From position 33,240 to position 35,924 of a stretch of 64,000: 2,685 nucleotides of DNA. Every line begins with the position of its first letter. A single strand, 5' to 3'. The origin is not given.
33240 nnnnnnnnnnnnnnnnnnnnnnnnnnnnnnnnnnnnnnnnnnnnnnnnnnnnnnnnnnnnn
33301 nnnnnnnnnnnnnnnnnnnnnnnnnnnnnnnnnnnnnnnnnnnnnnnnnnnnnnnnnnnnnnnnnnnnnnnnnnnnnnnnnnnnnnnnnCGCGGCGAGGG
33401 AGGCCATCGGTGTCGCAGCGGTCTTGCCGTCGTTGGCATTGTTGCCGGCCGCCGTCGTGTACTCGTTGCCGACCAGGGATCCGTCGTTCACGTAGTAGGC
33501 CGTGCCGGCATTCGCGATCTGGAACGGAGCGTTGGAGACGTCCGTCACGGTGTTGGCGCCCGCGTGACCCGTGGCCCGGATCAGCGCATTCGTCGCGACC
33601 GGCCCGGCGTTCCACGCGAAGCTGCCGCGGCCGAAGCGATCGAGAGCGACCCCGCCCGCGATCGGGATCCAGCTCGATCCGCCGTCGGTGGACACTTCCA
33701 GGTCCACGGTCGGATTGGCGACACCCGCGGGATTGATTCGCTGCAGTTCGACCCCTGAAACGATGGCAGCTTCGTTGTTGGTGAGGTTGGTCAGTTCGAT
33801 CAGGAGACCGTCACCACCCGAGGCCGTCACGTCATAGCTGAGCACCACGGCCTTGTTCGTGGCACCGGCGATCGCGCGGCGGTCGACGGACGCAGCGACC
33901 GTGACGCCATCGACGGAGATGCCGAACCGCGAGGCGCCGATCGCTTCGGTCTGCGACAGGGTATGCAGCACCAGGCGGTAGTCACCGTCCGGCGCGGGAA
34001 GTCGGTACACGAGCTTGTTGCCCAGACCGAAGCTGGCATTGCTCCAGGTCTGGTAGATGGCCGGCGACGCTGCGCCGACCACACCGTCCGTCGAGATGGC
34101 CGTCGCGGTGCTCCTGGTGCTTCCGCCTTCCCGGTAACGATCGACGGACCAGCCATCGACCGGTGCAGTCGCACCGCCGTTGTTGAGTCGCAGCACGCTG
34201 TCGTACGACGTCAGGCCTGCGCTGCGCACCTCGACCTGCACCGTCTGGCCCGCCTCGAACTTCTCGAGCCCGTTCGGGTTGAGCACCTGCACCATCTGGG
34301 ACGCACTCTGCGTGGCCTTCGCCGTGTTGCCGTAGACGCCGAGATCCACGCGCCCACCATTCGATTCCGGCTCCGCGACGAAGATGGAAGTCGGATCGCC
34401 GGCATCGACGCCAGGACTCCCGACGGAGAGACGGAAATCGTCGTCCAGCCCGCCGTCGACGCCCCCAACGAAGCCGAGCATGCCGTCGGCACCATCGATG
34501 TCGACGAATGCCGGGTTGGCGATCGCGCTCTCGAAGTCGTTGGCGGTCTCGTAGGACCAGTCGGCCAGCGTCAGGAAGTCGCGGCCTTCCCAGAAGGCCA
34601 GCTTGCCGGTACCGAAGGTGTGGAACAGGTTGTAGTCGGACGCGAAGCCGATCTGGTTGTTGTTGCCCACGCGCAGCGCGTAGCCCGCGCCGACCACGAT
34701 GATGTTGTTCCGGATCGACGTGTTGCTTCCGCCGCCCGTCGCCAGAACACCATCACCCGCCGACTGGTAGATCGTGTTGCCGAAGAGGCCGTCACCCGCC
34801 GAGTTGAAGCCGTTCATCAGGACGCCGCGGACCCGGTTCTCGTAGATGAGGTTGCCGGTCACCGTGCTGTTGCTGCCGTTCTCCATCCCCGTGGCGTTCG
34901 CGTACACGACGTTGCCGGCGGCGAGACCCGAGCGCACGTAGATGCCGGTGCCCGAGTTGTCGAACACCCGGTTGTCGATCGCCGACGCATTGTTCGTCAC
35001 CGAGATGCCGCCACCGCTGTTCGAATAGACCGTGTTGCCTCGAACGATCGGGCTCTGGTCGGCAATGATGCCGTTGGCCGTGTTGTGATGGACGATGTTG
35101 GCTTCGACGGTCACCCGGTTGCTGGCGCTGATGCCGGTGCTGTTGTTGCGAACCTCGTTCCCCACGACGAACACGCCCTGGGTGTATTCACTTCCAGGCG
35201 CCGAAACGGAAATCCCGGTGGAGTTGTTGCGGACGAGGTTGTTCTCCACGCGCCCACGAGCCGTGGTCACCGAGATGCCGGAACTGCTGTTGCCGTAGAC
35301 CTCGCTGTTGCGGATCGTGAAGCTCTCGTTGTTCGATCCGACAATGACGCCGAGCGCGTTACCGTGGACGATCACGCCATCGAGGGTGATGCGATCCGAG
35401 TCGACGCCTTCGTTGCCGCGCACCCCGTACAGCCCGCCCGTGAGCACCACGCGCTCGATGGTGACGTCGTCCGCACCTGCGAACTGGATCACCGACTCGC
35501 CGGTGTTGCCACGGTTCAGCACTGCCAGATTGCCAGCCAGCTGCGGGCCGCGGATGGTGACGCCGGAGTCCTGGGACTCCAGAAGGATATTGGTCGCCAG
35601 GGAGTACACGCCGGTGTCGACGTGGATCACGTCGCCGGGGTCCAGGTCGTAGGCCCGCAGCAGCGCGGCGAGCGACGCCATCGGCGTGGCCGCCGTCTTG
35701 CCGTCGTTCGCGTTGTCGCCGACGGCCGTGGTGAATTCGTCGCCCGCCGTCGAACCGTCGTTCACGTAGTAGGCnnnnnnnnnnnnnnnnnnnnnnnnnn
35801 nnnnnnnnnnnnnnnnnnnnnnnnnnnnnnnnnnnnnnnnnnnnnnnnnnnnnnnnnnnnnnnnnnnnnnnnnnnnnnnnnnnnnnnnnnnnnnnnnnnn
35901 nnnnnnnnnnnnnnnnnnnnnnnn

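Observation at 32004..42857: Five parallel beta-helix modules, most paired with a different lectin-like domain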

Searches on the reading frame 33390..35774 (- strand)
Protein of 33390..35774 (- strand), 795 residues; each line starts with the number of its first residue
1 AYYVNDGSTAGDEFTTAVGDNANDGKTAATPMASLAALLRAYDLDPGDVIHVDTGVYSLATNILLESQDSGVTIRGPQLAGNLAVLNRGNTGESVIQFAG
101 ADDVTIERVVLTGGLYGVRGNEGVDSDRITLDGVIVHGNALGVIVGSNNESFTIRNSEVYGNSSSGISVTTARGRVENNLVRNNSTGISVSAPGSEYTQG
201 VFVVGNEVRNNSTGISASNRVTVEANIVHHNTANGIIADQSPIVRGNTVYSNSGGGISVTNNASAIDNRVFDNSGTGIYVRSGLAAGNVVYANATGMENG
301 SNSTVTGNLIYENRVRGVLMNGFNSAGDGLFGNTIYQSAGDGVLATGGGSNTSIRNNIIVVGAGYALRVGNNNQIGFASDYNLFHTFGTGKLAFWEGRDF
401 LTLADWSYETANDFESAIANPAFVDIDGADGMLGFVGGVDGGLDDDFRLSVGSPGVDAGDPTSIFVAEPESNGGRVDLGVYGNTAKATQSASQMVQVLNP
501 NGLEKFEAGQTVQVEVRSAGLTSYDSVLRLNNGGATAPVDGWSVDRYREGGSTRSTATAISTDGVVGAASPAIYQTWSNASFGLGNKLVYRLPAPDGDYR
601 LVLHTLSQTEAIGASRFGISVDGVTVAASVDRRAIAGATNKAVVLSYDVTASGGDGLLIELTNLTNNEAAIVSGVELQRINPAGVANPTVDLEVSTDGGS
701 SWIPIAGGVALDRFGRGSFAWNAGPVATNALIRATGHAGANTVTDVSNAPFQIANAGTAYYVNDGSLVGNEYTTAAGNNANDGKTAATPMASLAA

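Call 19: find_homologous_proteins(query=window:33390-35774:-, max_evalue=0.00001)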
Query window:33390-35774:- (795 aa): 96 proteins with E <= 0.00001 among 8000 candidates.
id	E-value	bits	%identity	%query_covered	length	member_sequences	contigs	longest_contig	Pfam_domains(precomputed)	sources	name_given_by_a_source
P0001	0.0e+0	1090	56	100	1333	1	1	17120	PF13229.13,PF05048.20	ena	-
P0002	0.0e+0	1063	66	68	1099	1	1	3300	PF13229.13,PF05048.20,PF11721.15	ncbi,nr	ncbi:MAG: right-handed parallel beta-helix repeat-containing protein, partial [Burkholderiales bacte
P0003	6.7e-240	817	57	45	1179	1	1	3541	PF13229.13,PF25275.2,PF05048.20,PF11721.15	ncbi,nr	ncbi:MAG: right-handed parallel beta-helix repeat-containing protein, partial [Burkholderiales bacte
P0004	8.5e-200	684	58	58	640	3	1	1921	PF13229.13,PF22842.4,PF11721.15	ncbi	ncbi:MAG: hypothetical protein EHM59_01875, partial [Betaproteobacteria bacterium]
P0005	1.5e-192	660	39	100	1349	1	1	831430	PF13229.13,PF12819.14,PF05048.20,PF11721.15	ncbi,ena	-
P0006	1.9e-191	656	41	100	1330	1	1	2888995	PF13229.13,PF12708.13,PF05048.20,PF11721.15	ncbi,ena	-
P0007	7.8e-186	638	43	66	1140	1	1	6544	PF13229.13,PF05048.20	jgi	jgi:hypothetical protein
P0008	3.7e-178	612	45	44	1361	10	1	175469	PF25275.2,PF11721.15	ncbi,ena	-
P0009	7.5e-173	595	41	69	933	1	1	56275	PF13229.13,PF05048.20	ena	-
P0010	2.8e-172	593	40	70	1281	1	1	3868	PF13229.13,PF10342.16,PF05048.20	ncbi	ncbi:MAG TPA: right-handed parallel beta-helix repeat-containing protein, partial [Pirellulaceae bac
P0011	3.1e-167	576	40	92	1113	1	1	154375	PF13229.13,PF00404.25,PF05048.20,PF11721.15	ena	-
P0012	2.5e-163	563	40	99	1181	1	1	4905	PF13229.13,PF05048.20,PF11721.15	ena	-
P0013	2.9e-163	563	38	100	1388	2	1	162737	PF13229.13,PF12819.14,PF05048.20,PF11721.15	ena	-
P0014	1.3e-160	554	49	45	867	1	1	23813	PF13229.13,PF12819.14,PF05048.20,PF11721.15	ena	-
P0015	1.6e-149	518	37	66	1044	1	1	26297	PF13229.13,PF05048.20,PF11721.15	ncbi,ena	-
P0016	2.7e-149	517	45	48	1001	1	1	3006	PF13229.13,PF12819.14,PF11721.15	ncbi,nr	ncbi:MAG: right-handed parallel beta-helix repeat-containing protein, partial [Gammaproteobacteria b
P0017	1.0e-148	515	45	45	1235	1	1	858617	PF13229.13,PF05048.20,PF11721.15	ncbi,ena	-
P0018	8.6e-140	486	46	45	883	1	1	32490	PF13229.13,PF05048.20,PF11721.15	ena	-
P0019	7.9e-137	476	39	70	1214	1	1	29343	PF13229.13,PF05048.20,PF11721.15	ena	-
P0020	1.6e-135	471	42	44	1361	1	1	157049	PF13229.13,PF05048.20,PF11721.15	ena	-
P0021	2.2e-134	468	38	59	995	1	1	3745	PF13229.13,PF05048.20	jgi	jgi:hypothetical protein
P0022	7.5e-133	463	39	67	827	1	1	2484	PF13229.13,PF05048.20,PF11721.15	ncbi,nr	ncbi:MAG: right-handed parallel beta-helix repeat-containing protein, partial [Planctomycetales bact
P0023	3.2e-131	457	43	45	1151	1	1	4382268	PF13229.13,PF05048.20,PF11721.15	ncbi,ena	-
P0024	1.4e-129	452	48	45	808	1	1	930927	PF13229.13,PF12819.14,PF05048.20,PF11721.15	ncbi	-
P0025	4.3e-128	447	46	44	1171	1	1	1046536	PF13229.13,PF05048.20,PF11721.15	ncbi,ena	-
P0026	4.3e-128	447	44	45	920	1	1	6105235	PF13229.13,PF05048.20,PF11721.15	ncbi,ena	-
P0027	2.2e-125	438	39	63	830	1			PF13229.13,PF05048.20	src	-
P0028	5.6e-120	420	37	56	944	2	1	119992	PF13229.13,PF25275.2,PF05048.20,PF11721.15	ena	-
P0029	9.3e-120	419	43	55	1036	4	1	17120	PF13229.13,PF05048.20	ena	-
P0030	3.2e-119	418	36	55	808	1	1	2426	PF13229.13,PF05048.20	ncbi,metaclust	ncbi:hypothetical protein LCGC14_1907880, partial [marine sediment metagenome]|metaclust:status=acti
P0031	1.4e-117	412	37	55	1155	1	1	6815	PF13229.13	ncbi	-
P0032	1.9e-113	399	35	56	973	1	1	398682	PF13229.13,PF07691.18,PF05048.20,PF11721.15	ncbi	-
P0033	3.8e-113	397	40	45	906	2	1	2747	PF13229.13,PF05048.20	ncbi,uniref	ncbi:right-handed parallel beta-helix repeat-containing protein, partial [Stieleria sedimenti]|unire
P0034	5.8e-112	394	38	81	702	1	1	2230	PF13229.13,PF05048.20,PF11721.15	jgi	-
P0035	1.2e-109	386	36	60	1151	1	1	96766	PF13229.13,PF10342.16,PF05048.20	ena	-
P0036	7.5e-107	377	50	43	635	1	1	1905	PF12819.14,PF25275.2,PF11721.15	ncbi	ncbi:malectin domain-containing carbohydrate-binding protein, partial [Methylomonas sp. SURF-1]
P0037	3.6e-106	374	37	46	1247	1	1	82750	PF13229.13,PF12819.14,PF25275.2,PF05048.20,PF11721.15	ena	-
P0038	2.0e-105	372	46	44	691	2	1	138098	PF13229.13,PF12819.14,PF05048.20,PF11721.15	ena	-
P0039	4.8e-104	367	44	45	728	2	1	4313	PF13229.13,PF05048.20,PF11721.15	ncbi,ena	-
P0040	8.2e-104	367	38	55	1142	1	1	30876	PF13229.13,PF10342.16,PF05048.20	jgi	jgi:parallel beta-helix repeat protein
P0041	5.5e-103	364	37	63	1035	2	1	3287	PF13229.13,PF00404.25,PF05048.20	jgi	jgi:hypothetical protein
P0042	9.2e-103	363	36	73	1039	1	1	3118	PF13313.12,PF13229.13,PF12819.14,PF05048.20,PF11721.15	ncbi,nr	ncbi:MAG TPA: right-handed parallel beta-helix repeat-containing protein, partial [Tepidisphaeraceae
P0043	8.1e-101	357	38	58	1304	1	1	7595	PF13229.13,PF05048.20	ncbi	ncbi:MAG: right-handed parallel beta-helix repeat-containing protein, partial [Pirellulales bacteriu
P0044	3.0e-98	348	45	45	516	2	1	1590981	PF12819.14,PF11721.15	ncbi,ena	-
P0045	2.7e-96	342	39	60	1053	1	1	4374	PF13229.13,PF13205.13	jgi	jgi:hypothetical protein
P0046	5.3e-96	341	41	45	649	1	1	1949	PF25275.2,PF11721.15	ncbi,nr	ncbi:MAG: hypothetical protein FJ286_18305, partial [Planctomycetes bacterium]|nr:hypothetical prote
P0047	2.3e-93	332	38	59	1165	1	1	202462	PF13229.13,PF13205.13,PF00404.25,PF05048.20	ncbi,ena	-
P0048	4.3e-90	321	32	65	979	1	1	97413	PF13229.13,PF10342.16,PF05048.20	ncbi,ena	-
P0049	7.0e-88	314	47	28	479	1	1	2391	PF13229.13,PF05048.20,PF11721.15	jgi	-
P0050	5.7e-87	311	33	73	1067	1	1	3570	PF13229.13,PF05048.20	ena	-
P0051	1.1e-86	310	40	60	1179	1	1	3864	PF12951.14,PF13229.13,PF10342.16,PF05048.20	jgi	jgi:autotransporter-associated beta strand protein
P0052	3.2e-86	308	51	26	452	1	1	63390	PF10342.16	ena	-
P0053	1.0e-83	300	38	56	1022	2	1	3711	PF13229.13,PF13385.14,PF05048.20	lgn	-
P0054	1.1e-81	293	40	57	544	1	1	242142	PF13229.13,PF05048.20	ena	-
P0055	9.8e-81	290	36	55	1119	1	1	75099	PF13229.13,PF10342.16,PF25275.2,PF05048.20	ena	-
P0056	1.4e-80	290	46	44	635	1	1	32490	PF25275.2,PF11721.15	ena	-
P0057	1.6e-79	286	41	49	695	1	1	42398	PF13229.13,PF05048.20,PF11721.15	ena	-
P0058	1.1e-78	284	31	65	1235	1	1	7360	PF13229.13,PF05048.20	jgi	-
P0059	4.2e-76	275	47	30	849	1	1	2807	PF13229.13,PF05048.20,PF11721.15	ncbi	-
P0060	9.3e-74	267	38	60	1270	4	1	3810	PF13229.13,PF17963.8,PF17892.8,PF17803.8,PF16184.12,PF05048.20,PF18911.7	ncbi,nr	ncbi:MAG: tandem-95 repeat protein, partial [Burkholderiales bacterium]|nr:tandem-95 repeat protein 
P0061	4.8e-73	265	37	60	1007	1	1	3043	PF13229.13,PF13385.14,PF05048.20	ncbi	ncbi:MAG: right-handed parallel beta-helix repeat-containing protein, partial [Pirellulaceae bacteri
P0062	7.4e-72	261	36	51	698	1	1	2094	PF13229.13,PF05048.20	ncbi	ncbi:hypothetical protein LCGC14_2068690, partial [marine sediment metagenome]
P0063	1.0e-71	260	35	58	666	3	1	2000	PF13229.13,PF05048.20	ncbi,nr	ncbi:MAG: right-handed parallel beta-helix repeat-containing protein, partial [Planctomycetales bact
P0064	5.6e-71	258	31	55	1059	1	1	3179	PF13229.13,PF07691.18,PF10342.16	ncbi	ncbi:MAG: PA14 domain-containing protein, partial [Pirellula sp.]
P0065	2.9e-68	249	34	63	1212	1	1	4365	PF13229.13,PF17963.8,PF00028.24,PF17803.8,PF05048.20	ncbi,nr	ncbi:MAG: right-handed parallel beta-helix repeat-containing protein, partial [Planctomycetales bact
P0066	2.8e-66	243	36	57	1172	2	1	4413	PF13229.13,PF13205.13,PF00404.25,PF05048.20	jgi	jgi:parallel beta-helix repeat protein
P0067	4.2e-66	242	34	40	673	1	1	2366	PF13229.13,PF22842.4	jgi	jgi:hypothetical protein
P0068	2.1e-65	240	36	58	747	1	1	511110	PF13229.13,PF10342.16,PF05048.20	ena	-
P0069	3.2e-65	239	42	28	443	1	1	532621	PF13229.13,PF12819.14,PF22842.4,PF05048.20,PF11721.15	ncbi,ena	-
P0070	2.8e-64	236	39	49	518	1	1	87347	PF13229.13,PF22842.4,PF05048.20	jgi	jgi:hypothetical protein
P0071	1.1e-61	227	39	57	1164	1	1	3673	PF12951.14,PF13229.13,PF05048.20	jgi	jgi:autotransporter-associated beta strand protein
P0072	3.1e-59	219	30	79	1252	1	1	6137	PF13229.13,PF05048.20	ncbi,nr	ncbi:MAG: hypothetical protein FJ286_14990, partial [Planctomycetes bacterium]|nr:hypothetical prote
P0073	6.2e-56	208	38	51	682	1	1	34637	PF13229.13,PF05048.20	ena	-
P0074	5.7e-55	205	37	56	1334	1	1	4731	PF13229.13,PF00028.24,PF05048.20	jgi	jgi:hypothetical protein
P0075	9.4e-55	204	37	38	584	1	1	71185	PF12819.14,PF22842.4,PF11721.15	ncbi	-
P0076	1.7e-54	204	33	63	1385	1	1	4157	PF13229.13,PF13205.13,PF19077.7,PF05048.20,PF04234.19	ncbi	ncbi:MAG: right-handed parallel beta-helix repeat-containing protein, partial [Planctomycetota bacte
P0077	4.5e-54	202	37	59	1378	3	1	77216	PF13229.13,PF17963.8,PF17892.8,PF17803.8,PF05048.20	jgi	jgi:VCBS repeat-containing protein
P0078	1.5e-52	197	38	44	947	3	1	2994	PF13229.13,PF26381.1,PF27141.1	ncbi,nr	ncbi:MAG: hypothetical protein FJ286_17510, partial [Planctomycetes bacterium]|nr:hypothetical prote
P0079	2.0e-52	197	35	53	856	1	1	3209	PF13229.13,PF22842.4,PF05048.20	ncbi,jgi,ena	jgi:parallel beta-helix repeat protein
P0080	1.2e-51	194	35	47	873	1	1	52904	PF13229.13,PF05048.20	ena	-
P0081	5.4e-51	192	44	24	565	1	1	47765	PF13229.13,PF11721.15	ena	-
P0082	9.0e-50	188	40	44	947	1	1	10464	PF13229.13,PF06119.20,PF05048.20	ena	-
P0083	1.4e-49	187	33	59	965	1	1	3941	PF13229.13,PF07691.18,PF05048.20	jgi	-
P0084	7.3e-47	178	34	49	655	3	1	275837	PF13229.13,PF07691.18,PF05048.20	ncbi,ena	-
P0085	5.6e-46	175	32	50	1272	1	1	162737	PF13229.13,PF05048.20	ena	-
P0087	1.0e-41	161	30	62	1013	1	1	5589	PF13229.13,PF13205.13,PF00404.25,PF05048.20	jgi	-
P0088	2.4e-38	150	33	58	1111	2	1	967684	PF13229.13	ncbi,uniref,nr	ncbi:hypothetical protein C5Y96_02970 [Blastopirellula marina]|uniref:Probable pectate lyase C n=1 T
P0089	3.3e-38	150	33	45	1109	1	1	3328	PF13229.13,PF05048.20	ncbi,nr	ncbi:MAG: right-handed parallel beta-helix repeat-containing protein, partial [Planctomycetes bacter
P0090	2.9e-36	143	39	16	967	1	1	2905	PF13229.13,PF22842.4,PF08480.17,PF05048.20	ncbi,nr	ncbi:MAG TPA: hypothetical protein PLK81_08660, partial [Kiritimatiellia bacterium]|nr:hypothetical 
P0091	1.7e-34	137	34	46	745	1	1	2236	PF13229.13,PF13205.13,PF05048.20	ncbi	ncbi:MAG: hypothetical protein DRJ45_08335, partial [Thermoprotei archaeon]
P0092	4.3e-28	116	31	49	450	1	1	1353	PF13229.13,PF05048.20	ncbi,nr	ncbi:MAG: right-handed parallel beta-helix repeat-containing protein, partial [Burkholderiales bacte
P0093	4.7e-26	110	33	34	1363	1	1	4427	PF13229.13,PF01833.31,PF00082.28,PF05048.20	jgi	jgi:parallel beta-helix repeat protein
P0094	1.7e-25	108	31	50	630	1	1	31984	PF13229.13,PF05048.20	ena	-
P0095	1.2e-17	82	37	16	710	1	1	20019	PF13229.13,PF05048.20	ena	-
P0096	2.5e-7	48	28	41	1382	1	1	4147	PF13229.13,PF25523.2,PF07602.18,PF22842.4,PF05048.20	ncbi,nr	ncbi:right-handed parallel beta-helix repeat-containing protein, partial [bacterium]|nr:right-handed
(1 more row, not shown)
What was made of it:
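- On Pfam PF10342 Kre9_KNH Ig-like domain: Several family homologues carry a precomputed PF10342 hit (call 19).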

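Call 53: predict_structure(alignment_id=A3)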
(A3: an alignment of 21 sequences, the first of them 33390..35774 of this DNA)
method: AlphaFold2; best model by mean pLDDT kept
length: 795 residues; sequences in the alignment: 21
mean_pLDDT: 88.0   pTM: 0.79
mean pLDDT of the five models: 88.0, 87.1, 86.3, 86.0, 84.2
residues with pLDDT >= 90: 452; 70-90: 284; 50-70: 46; < 50: 13
segments of 3 or more residues with pLDDT < 50: 466-474
pLDDT, mean of each block of 10 residues (from residue 1): 92 92 95 94 94 94 93 95 92 91 96 95 86 96 88 96 94 93 98 66 97 95 96 96 94 95 92 96 92 95 90 95 71 93 82 88 93 79 92 91 89 84 87 68 82 63 50 60 72 82 87 87 83 65 77 88 88 90 92 87 94 94 94 94 95 87 93 91 88 92 93 85 84 90 86 85 84 88 90 86
secondary structure, 60 per line:
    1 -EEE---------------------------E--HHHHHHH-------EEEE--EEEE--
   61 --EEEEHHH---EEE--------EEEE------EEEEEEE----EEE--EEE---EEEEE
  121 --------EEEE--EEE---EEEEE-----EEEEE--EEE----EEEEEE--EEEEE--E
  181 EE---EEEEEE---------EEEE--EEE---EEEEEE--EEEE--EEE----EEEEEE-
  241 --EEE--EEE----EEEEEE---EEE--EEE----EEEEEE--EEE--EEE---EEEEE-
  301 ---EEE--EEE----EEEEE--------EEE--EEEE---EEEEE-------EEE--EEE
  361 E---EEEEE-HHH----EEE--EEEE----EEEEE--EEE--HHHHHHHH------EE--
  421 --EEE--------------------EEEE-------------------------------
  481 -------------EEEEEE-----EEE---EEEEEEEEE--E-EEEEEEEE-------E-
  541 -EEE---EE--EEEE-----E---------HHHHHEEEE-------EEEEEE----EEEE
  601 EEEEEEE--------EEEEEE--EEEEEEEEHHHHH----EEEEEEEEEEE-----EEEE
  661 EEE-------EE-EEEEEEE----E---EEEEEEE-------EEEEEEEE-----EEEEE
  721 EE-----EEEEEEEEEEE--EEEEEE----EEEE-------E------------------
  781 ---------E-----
elements in order (helices of 4 or more, strands of 3 or more residues): E2-4 H35-41 E49-52 E55-58 E63-66 E73-75 E84-87 E94-100 E105-107 E110-112 E116-120 E129-132 E135-137 E141-145 E151-155 E158-160 E165-170 E173-177 E180-182 E186-191 E201-204 E207-209 E213-218 E221-224 E227-229 E234-239 E243-245 E248-250 E255-260 E264-266 E269-271 E276-281 E284-286 E289-291 E295-299 E304-306 E309-311 E316-320 E329-331 E334-337 E341-345 E353-355 E358-361 E365-369 E378-380 E383-386 E391-395 E398-400 H403-410 E423-425 E446-449 E494-499 E505-507 E511-519 E524-531 E542-544 E552-555 H571-575 E576-579 E587-592 E597-607 E616-621 E624-631 H632-636 E641-651 E657-663 E674-680 E689-695 E703-710 E716-722 E728-738 E741-746 E751-754
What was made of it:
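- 34302..35771 (-): Module D: N-cap, ~15-coil beta-helix and cap (aa 5837-5869). The model has pLDDT 88 and 46 strands (call 53).
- On Pfam PF13229 Beta_helix (PbH1 right-handed parallel beta-helix): The model of D shows a three-stranded coil repeat about 15 times (call 53).
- Checked: An AlphaFold model of the D unit (pLDDT 88) shows 46 strands, about 15 coils (call 53).
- D-unit model with pLDDT 88 and about 15 coils: call 53.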
